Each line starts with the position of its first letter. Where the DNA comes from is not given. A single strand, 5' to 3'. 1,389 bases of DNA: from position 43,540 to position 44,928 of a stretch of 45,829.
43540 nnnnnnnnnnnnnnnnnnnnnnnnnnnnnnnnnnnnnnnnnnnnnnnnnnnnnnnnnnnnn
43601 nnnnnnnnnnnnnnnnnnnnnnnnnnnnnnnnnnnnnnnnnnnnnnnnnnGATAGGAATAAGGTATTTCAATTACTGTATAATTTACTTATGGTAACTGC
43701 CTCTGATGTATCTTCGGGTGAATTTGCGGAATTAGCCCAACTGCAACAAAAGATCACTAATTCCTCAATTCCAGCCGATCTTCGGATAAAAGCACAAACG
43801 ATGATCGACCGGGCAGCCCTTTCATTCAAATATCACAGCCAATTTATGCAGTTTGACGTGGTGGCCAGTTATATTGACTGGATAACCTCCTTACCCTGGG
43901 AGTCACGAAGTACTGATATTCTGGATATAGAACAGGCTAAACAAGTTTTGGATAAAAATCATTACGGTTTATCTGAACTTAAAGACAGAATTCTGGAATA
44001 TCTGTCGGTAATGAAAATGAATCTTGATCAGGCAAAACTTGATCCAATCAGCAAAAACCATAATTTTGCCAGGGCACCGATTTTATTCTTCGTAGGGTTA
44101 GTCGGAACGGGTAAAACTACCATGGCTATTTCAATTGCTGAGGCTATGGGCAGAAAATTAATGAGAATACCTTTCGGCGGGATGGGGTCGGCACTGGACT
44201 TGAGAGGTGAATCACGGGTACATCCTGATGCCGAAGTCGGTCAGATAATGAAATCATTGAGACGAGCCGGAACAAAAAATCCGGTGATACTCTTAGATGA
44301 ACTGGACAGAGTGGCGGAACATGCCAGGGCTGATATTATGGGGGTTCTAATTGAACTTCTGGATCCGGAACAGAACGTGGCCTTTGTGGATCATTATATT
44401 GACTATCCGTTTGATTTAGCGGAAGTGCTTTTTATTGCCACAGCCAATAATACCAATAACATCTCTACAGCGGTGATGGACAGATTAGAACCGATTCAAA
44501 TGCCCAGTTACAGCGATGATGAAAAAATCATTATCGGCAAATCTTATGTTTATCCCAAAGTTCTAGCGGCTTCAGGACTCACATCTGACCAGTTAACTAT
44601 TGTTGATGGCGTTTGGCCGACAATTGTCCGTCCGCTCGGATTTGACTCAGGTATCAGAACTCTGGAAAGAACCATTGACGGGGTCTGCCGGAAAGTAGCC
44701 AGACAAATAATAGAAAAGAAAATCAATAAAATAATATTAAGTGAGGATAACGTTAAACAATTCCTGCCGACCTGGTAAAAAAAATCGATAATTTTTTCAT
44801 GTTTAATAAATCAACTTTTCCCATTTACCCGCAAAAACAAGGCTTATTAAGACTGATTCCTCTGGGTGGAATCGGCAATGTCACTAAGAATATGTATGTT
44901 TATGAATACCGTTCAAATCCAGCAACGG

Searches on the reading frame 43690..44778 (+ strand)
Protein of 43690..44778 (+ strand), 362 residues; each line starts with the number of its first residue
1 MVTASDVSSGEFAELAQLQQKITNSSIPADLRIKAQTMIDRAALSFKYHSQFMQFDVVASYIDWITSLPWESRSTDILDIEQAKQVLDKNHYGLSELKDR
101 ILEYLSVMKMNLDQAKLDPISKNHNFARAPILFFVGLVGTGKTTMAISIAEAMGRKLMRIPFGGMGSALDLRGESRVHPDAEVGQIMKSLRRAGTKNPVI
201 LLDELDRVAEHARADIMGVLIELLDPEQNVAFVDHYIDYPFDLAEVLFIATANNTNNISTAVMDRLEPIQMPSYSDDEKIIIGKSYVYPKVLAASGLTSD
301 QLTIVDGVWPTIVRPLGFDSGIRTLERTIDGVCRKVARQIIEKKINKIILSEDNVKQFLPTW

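Call 8: search_protein_families(library=pfam, proteins=[window:43690-44778:+], max_evalue=0.001)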
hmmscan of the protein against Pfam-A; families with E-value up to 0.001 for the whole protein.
window:43690-44778:+ (362 aa): 4 families
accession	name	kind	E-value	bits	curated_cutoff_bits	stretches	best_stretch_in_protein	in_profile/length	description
PF00004.35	AAA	-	6.5e-17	62.7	21.2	1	133-269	2-126/131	ATPase family associated with various cellular activities (AAA)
PF22667.2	Lon_lid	-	2.6e-11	43.5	27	1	294-345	2-54/57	Lon protease AAA+ ATPase lid domain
PF07728.20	AAA_5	-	1.6e-08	35.1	22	1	132-265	2-138/139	AAA domain (dynein-related subfamily)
PF13401.12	AAA_22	-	0.00057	20.6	27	0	129-230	5-116/130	AAA domain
